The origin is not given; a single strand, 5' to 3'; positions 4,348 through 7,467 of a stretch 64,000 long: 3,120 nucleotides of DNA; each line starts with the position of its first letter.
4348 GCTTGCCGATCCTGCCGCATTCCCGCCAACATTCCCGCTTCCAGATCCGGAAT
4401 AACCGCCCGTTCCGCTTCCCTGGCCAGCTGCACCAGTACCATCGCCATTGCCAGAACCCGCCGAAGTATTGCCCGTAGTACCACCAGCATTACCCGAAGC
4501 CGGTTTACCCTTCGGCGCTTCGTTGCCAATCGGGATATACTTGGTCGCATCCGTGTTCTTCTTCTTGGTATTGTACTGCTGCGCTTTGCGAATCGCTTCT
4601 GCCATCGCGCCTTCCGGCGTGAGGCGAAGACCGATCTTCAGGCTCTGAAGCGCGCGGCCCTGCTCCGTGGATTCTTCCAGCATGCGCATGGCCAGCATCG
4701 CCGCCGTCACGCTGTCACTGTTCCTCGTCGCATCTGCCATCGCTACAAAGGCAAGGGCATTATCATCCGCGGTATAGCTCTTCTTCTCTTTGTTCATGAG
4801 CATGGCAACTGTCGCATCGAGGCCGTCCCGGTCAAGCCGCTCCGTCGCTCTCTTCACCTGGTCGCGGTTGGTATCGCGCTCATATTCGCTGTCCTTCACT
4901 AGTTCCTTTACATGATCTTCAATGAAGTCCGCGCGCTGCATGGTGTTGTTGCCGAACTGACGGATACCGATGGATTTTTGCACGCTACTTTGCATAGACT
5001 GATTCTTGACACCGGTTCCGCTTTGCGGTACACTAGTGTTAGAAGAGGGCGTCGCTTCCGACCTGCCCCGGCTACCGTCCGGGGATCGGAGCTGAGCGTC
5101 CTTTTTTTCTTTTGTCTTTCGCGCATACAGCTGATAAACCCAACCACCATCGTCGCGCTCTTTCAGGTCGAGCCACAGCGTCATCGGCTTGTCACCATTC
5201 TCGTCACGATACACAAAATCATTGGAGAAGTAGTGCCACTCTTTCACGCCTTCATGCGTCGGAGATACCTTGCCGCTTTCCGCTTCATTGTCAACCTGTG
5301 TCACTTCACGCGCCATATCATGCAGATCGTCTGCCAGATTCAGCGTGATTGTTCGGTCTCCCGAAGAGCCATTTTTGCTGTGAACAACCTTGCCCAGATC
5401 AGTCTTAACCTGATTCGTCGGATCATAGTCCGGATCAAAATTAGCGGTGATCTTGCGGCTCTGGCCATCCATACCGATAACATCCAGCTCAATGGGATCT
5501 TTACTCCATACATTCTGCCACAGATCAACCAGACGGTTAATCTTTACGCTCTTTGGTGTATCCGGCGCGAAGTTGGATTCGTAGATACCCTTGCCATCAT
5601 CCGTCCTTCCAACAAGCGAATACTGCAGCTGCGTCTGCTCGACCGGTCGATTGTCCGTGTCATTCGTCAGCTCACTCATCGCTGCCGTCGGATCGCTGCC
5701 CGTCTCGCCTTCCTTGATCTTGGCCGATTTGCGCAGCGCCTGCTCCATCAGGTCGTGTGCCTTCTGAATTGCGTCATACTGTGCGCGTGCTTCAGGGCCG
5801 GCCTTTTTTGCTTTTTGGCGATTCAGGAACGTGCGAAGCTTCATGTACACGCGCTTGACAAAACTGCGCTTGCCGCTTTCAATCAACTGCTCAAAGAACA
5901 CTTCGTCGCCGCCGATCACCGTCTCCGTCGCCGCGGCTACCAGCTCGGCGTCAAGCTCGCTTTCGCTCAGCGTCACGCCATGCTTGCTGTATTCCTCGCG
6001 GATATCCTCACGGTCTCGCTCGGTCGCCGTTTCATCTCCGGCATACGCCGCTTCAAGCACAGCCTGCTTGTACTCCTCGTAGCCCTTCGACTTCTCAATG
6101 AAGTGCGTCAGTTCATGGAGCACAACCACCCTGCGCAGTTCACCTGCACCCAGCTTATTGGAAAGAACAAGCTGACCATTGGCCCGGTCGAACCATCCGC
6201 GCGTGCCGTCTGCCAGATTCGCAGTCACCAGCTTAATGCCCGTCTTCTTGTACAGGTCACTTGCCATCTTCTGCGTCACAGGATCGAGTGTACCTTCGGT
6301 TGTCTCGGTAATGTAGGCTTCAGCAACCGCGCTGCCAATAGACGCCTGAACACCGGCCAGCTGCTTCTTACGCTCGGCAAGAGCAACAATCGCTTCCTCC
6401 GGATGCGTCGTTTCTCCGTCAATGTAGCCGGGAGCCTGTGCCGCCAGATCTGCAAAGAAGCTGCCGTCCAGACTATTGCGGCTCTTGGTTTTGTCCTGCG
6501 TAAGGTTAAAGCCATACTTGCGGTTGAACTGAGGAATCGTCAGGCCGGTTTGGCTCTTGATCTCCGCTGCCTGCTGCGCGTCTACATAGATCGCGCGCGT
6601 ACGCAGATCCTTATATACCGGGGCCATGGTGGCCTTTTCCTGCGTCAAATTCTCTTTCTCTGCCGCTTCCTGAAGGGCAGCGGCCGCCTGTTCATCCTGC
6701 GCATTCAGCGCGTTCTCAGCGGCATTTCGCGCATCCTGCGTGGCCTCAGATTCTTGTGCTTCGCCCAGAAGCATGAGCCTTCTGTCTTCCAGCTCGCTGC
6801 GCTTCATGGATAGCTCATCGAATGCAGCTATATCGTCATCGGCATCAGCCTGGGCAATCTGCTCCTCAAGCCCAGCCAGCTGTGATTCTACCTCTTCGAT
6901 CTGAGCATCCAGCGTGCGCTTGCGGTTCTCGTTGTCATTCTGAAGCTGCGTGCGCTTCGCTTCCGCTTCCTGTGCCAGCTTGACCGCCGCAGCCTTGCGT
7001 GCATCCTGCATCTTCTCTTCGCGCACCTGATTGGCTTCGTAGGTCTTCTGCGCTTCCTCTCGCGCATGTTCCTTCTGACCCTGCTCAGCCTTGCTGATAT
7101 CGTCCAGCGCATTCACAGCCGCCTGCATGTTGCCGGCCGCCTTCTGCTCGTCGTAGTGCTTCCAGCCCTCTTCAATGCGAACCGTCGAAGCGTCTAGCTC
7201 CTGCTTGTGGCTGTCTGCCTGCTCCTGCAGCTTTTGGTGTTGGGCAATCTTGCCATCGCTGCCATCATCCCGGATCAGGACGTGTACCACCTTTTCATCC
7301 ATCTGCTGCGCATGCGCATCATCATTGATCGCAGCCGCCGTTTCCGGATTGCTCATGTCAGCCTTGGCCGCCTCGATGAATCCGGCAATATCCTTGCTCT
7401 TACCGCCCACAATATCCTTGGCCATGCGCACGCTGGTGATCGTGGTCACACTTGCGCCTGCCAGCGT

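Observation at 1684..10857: Giant 3,057-aa multi-domain ORF in the virion module: polyvalent or ejection-protein candidate, largely unassignable by eye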

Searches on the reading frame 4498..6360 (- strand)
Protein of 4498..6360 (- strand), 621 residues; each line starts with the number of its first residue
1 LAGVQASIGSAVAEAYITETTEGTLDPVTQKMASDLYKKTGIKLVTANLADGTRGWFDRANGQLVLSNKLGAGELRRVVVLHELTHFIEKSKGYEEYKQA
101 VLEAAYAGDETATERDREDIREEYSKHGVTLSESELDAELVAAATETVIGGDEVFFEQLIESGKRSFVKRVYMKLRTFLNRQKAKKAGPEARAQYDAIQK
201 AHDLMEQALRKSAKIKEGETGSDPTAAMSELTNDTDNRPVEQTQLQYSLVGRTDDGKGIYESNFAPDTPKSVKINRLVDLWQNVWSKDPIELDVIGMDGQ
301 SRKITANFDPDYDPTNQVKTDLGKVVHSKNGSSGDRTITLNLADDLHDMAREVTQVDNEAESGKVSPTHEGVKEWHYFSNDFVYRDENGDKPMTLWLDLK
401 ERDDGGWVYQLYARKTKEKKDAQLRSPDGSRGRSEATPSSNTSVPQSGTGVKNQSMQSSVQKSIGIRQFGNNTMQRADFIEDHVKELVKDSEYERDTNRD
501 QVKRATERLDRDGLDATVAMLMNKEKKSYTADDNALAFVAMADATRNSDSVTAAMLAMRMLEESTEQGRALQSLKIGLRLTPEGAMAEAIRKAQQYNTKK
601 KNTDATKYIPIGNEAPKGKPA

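Call 52: search_solved_structures(query=A2, max_evalue=1, show_alignments=2)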
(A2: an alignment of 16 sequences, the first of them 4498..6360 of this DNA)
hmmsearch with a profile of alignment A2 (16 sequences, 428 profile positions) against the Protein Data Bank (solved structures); distinct sequences matched with E-value up to 1: 0.

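Call 62: predict_structure(alignment_id=A2)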
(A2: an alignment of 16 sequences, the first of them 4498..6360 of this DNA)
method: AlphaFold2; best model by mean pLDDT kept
length: 621 residues; sequences in the alignment: 16
mean_pLDDT: 56.5   pTM: 0.29
mean pLDDT of the five models: 56.5, 51.0, 48.7, 48.7, 45.9
residues with pLDDT >= 90: 1; 70-90: 170; 50-70: 223; < 50: 227
segments of 3 or more residues with pLDDT < 50: 1-25, 184-187, 214-245, 277-286, 315-343, 362-367, 419-485, 487-496, 566-582, 600-621
pLDDT, mean of each block of 10 residues (from residue 1): 26 32 49 60 70 70 72 62 74 72 78 87 77 84 73 58 62 62 51 60 72 46 37 34 48 72 60 50 50 68 69 47 34 38 52 56 49 68 70 71 72 57 30 31 28 29 29 35 46 49 77 86 77 77 68 66 50 41 51 58 40 39 33
secondary structure, 60 per line:
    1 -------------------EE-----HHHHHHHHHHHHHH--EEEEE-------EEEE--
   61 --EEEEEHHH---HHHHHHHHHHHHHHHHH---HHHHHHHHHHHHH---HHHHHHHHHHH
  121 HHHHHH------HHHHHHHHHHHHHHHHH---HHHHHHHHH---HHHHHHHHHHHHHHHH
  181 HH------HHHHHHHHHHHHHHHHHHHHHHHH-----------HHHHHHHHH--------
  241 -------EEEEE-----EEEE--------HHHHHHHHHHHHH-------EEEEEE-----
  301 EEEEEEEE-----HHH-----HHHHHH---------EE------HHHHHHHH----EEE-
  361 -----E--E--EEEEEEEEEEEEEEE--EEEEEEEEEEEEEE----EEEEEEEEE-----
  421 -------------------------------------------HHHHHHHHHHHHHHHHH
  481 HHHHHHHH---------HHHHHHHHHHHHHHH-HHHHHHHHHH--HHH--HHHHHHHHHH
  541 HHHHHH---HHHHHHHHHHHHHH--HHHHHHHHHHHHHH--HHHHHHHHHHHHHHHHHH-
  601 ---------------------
elements in order: H27-40 E43-47 E55-58 E63-67 H74-90 H94-106 H110-126 H133-149 H153-161 H165-182 H189-212 H224-232 E248-252 E258-261 H270-282 E290-295 E301-308 H322-327 H345-352 E357-359 E372-386 E389-402 E407-415 H464-488 H498-512 H514-523 H531-546 H550-563 H566-579 H582-599

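Call 66: fold_search(model_id=the predicted structure, library=pdb)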
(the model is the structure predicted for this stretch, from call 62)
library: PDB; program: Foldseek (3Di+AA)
matches with E <= 10: 686; with E <= 0.001: 0
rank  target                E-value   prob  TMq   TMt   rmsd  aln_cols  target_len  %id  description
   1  7t4q_D                7.1e-02  0.13  0.05  0.16  18.0       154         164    9  CryoEM structure of the HCMV Pentamer gH/gL/UL128/UL130/UL131A in complex with neutralizing fabs 2C12, 7I13 and 13H11 (released 2022-03-23)
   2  9r2r_A                1.2e-01  0.18  0.06  0.21  16.1       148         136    9  De novo designed M7 protein fold (released 2025-05-14)
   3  4x55_A                2.0e-01  0.54  0.06  0.14   5.6        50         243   14  Structure of the class D Beta-Lactamase OXA-225 K82D in Acyl-Enzyme Complex with Ceftazidime (released 2015-03-11)
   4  7kbb_D                2.0e-01  0.09  0.05  0.16  18.0       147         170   10  Cryo-EM structure of the HCMV pentamer bound by Fabs 2-18 and 8I21 (released 2021-08-11)
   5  6w3f_A                2.2e-01  0.11  0.07  0.22  17.0       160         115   11  Rd1NTF2_05_I64F_A80G_T94P_D101K_L106W (released 2020-04-15)
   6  6w3f_B                2.5e-01  0.15  0.07  0.25  15.5       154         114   10  Rd1NTF2_05_I64F_A80G_T94P_D101K_L106W (released 2020-04-15)
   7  7t4r_N                3.0e-01  0.10  0.06  0.18  18.1       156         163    9  CryoEM structure of the HCMV Pentamer gH/gL/UL128/UL130/UL131A in complex with THBD and neutralizing fabs MSL-109 and  (released 2022-03-23)
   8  4x55_B                3.1e-01  0.18  0.06  0.13   4.0        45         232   16  Structure of the class D Beta-Lactamase OXA-225 K82D in Acyl-Enzyme Complex with Ceftazidime (released 2015-03-11)
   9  3cax                  3.1e-01  0.09  0.11  0.17  25.4       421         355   10  Crystal structure of uncharacterized protein PF0695 (released 2008-03-18)
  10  6n6w                  3.3e-01  0.41  0.06  0.14   4.7        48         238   14  OXA-23 mutant F110A/M221A neutral pH form (released 2018-12-19)
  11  6cp9_C                3.9e-01  0.28  0.06  0.24   5.1        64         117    9  Contact-dependent growth inhibition toxin - immunity protein complex from Klebsiella pneumoniae 342 (released 2019-03-13)
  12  3nm7_B                4.1e-01  0.25  0.06  0.33   6.7        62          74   13  Crystal Structure of Borrelia burgdorferi Pur-alpha (released 2010-10-06)
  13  6qvf_A                4.1e-01  0.12  0.07  0.20  18.4       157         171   10  TT_C0855 competence pilin from Thermus thermophilus HB27 (released 2019-05-29)
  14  6qvf_C                4.3e-01  0.12  0.07  0.20  18.4       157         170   10  TT_C0855 competence pilin from Thermus thermophilus HB27 (released 2019-05-29)
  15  4y0t_A                4.6e-01  0.28  0.06  0.14   4.7        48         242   12  Crystal structure of apo form of OXA-58, a Carbapenem hydrolyzing Class D beta-lactamase from Acinetobacter baumanii ( (released 2016-01-13)
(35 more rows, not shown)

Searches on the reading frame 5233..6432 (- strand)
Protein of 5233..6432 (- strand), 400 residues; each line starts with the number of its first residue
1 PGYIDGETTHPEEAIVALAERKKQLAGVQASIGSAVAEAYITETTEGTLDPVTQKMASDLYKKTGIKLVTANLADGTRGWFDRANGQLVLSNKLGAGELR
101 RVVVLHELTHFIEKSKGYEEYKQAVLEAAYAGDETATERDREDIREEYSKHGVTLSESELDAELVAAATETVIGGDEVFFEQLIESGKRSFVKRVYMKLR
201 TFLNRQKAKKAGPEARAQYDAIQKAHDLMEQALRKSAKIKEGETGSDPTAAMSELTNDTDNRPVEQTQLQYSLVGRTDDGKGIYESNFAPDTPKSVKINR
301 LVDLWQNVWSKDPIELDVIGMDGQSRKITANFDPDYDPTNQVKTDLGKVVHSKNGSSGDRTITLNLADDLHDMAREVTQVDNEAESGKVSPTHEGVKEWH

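Call 25: search_protein_families(library=pfam, proteins=[window:5233-6432:-], max_evalue=1)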
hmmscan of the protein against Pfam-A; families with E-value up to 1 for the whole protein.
window:5233-6432:- (400 aa): 4 families
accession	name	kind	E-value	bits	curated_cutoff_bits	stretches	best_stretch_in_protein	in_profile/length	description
PF20573.4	DUF6782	-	0.002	17.8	27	1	65-131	55-120/241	Putative metallopeptidase family (DUF6782)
PF24741.1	AlkZ-rel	-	0.036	13.9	26.5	1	195-259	84-148/221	AlkZ related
PF06114.19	Peptidase_M78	-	0.046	14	22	1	65-142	5-77/123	IrrE N-terminal-like domain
PF09127.17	Leuk-A4-hydro_C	-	0.21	12.2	27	1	181-224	63-105/112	Leukotriene A4 hydrolase, C-terminal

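Call 110: search_protein_families(library=ncbifam, proteins=[window:5233-6432:-], max_evalue=0.1)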
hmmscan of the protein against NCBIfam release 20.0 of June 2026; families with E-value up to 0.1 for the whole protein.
window:5233-6432:- (400 aa): 1 family
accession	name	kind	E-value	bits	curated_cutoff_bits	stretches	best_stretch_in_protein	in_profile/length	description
TIGR01578.1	MiaB-like-B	hypoth_equivalog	0.05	12.4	314.7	1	138-241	13-116/421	tRNA (N(6)-L-threonylcarbamoyladenosine(37)-C(2))-methylthiotransferase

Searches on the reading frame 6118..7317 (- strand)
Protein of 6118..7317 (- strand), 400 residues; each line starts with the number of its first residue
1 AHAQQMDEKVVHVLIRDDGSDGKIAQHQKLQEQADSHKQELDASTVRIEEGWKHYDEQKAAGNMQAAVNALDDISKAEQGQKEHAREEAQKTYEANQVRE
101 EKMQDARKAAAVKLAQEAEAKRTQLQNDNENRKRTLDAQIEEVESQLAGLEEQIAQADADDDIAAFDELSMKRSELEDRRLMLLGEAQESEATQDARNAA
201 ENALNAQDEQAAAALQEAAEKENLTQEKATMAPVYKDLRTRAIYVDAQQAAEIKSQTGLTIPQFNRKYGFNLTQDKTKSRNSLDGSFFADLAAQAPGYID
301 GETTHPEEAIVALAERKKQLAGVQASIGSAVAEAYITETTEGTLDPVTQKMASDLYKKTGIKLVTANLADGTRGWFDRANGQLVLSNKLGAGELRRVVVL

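Call 25: search_protein_families(library=pfam, proteins=[window:6118-7317:-], max_evalue=1)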
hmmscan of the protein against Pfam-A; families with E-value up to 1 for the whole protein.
window:6118-7317:- (400 aa): 1 family
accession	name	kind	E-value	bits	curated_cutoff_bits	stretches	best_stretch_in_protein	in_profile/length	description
PF16326.10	ABC_tran_CTD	-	0.0049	17.5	32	1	133-178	10-55/69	ABC transporter C-terminal domain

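Call 110: search_protein_families(library=ncbifam, proteins=[window:6118-7317:-], max_evalue=0.1)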
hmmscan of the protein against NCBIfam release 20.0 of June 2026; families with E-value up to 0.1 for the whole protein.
window:6118-7317:- (400 aa): 1 family
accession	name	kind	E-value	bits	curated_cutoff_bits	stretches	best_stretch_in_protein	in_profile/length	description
NF001815.0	PRK00553.1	equivalog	0.019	14.1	484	0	222-295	57-125/332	ribose-phosphate pyrophosphokinase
